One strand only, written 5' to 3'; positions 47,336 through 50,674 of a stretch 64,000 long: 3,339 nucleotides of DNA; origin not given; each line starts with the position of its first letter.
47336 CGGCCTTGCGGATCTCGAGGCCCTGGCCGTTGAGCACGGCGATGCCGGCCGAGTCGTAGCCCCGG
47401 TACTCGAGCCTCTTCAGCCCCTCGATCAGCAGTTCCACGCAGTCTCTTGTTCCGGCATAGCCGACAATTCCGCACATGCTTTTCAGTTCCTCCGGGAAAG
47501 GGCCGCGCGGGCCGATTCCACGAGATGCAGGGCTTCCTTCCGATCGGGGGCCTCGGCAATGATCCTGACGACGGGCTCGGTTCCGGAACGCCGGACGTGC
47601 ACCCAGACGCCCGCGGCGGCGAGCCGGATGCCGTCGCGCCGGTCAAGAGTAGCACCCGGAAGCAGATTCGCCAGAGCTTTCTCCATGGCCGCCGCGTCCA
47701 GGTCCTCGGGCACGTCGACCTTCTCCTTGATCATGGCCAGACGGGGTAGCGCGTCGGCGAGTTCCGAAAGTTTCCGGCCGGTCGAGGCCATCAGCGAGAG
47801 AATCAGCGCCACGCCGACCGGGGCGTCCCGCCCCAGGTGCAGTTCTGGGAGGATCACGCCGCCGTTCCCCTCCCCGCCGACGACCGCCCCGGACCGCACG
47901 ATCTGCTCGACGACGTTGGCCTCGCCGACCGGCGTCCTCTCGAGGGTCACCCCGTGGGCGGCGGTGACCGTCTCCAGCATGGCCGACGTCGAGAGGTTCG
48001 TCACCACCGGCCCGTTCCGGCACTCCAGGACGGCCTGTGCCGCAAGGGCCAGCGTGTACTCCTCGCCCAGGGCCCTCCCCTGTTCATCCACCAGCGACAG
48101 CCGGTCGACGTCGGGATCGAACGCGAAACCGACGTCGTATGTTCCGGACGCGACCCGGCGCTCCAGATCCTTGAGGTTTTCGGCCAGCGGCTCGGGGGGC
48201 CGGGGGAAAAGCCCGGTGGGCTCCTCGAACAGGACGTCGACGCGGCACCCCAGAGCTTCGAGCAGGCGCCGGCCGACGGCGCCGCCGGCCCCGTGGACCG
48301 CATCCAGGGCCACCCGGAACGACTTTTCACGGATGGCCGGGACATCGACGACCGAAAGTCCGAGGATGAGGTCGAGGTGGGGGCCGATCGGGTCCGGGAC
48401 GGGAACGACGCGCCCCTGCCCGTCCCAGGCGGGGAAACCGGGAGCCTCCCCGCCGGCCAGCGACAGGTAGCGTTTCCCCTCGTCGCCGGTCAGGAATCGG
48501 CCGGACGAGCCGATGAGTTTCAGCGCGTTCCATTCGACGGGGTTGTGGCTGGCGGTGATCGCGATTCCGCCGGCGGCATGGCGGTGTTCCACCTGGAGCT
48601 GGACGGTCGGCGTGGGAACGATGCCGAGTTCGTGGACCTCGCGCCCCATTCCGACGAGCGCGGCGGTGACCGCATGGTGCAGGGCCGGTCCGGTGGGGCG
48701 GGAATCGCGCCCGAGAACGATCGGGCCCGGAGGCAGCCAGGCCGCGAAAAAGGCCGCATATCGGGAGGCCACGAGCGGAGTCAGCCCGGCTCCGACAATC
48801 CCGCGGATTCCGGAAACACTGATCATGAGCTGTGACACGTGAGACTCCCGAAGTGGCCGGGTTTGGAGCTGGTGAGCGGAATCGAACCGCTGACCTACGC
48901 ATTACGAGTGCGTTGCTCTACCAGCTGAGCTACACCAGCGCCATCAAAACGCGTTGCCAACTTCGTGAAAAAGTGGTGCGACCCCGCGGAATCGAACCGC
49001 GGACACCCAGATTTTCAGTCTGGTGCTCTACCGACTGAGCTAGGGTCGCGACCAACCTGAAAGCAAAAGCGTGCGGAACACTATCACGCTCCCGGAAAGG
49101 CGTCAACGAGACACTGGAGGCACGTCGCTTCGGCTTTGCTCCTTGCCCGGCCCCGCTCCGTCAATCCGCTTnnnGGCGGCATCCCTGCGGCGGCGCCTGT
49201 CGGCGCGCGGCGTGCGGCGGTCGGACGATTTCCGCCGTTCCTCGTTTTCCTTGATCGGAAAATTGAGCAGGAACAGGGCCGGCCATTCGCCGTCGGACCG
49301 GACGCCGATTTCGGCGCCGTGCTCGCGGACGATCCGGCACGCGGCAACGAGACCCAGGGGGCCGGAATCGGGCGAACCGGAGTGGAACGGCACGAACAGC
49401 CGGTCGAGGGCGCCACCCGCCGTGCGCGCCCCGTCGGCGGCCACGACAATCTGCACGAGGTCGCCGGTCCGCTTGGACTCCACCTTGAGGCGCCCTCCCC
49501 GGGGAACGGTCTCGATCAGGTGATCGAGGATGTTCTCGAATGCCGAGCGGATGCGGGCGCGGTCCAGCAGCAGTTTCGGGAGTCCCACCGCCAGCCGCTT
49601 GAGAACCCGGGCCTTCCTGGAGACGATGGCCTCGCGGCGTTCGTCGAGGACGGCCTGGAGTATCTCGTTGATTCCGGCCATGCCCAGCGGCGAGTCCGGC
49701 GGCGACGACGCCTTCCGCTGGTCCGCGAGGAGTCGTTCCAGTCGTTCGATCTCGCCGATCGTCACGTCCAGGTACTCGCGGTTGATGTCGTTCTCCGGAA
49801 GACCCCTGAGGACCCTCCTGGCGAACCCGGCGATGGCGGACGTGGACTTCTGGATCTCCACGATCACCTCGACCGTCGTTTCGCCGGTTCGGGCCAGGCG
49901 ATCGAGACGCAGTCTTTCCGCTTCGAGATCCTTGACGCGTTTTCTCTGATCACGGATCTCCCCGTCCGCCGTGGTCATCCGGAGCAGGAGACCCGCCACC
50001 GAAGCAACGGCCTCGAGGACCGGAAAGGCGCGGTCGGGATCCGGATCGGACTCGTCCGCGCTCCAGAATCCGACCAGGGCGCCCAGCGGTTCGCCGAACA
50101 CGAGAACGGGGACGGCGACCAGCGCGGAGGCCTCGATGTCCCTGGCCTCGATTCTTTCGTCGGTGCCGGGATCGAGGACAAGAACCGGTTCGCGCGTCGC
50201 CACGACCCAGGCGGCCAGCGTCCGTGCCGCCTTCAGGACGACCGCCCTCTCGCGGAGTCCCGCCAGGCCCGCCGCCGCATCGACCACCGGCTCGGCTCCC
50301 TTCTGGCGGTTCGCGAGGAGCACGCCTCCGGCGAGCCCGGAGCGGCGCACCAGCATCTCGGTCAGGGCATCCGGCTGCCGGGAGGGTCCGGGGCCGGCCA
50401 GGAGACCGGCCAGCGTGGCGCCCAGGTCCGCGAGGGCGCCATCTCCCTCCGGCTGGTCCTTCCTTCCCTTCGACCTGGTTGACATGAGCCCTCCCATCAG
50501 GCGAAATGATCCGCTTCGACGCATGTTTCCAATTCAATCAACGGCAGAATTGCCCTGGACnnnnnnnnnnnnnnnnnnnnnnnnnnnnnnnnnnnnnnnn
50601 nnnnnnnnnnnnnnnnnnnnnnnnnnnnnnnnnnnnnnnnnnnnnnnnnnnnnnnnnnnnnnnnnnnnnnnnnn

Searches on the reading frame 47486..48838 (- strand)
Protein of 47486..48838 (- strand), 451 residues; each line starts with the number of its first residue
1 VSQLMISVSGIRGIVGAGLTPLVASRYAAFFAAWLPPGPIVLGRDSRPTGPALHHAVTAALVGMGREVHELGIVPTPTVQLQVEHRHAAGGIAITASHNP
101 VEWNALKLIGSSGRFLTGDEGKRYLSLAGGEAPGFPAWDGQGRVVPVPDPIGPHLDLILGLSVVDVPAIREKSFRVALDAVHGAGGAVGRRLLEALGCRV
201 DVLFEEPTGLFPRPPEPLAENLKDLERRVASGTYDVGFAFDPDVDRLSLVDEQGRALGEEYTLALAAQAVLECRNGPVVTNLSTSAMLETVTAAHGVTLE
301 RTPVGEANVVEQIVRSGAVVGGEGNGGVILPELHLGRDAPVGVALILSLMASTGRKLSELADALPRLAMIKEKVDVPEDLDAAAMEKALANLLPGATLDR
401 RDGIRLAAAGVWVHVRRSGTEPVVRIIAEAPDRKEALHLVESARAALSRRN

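Call 66: search_protein_families(library=pfam, proteins=[window:47486-48838:-], max_evalue=0.00001)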
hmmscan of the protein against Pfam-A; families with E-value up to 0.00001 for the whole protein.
window:47486-48838:- (451 aa): 4 families
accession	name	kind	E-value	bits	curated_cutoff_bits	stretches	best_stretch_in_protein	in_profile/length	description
PF02878.22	PGM_PMM_I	-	4.3e-28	98.2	22.5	1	9-119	7-122/138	Phosphoglucomutase/phosphomannomutase, alpha/beta/alpha domain I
PF02880.22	PGM_PMM_III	-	3.6e-23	82.3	20.7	1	261-365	4-112/115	Phosphoglucomutase/phosphomannomutase, alpha/beta/alpha domain III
PF02879.22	PGM_PMM_II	-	1.2e-21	77.6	29.3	1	166-254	13-103/103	Phosphoglucomutase/phosphomannomutase, alpha/beta/alpha domain II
PF00408.26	PGM_PMM_IV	-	2.3e-09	37.6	23.1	1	373-443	3-65/68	Phosphoglucomutase/phosphomannomutase, C-terminal domain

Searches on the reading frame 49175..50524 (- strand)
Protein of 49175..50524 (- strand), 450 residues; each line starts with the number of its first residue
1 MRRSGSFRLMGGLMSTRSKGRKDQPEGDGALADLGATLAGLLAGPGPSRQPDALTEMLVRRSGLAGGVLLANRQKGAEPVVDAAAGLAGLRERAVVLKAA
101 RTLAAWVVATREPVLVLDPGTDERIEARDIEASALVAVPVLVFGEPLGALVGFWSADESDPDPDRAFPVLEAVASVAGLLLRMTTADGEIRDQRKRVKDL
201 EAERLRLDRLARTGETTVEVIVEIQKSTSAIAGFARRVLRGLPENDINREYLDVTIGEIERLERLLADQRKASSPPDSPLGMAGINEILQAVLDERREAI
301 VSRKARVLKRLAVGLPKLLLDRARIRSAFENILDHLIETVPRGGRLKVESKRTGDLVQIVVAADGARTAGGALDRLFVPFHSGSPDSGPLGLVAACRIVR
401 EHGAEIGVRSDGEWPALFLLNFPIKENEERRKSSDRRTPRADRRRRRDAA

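Call 66: search_protein_families(library=pfam, proteins=[window:49175-50524:-], max_evalue=0.00001)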
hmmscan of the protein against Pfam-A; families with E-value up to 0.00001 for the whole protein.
window:49175-50524:- (450 aa): 1 family
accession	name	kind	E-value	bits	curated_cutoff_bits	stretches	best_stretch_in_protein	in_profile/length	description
PF02518.31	HATPase_c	-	4.8e-07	30.6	26.4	1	321-411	2-96/111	Histidine kinase-, DNA gyrase B-, and HSP90-like ATPase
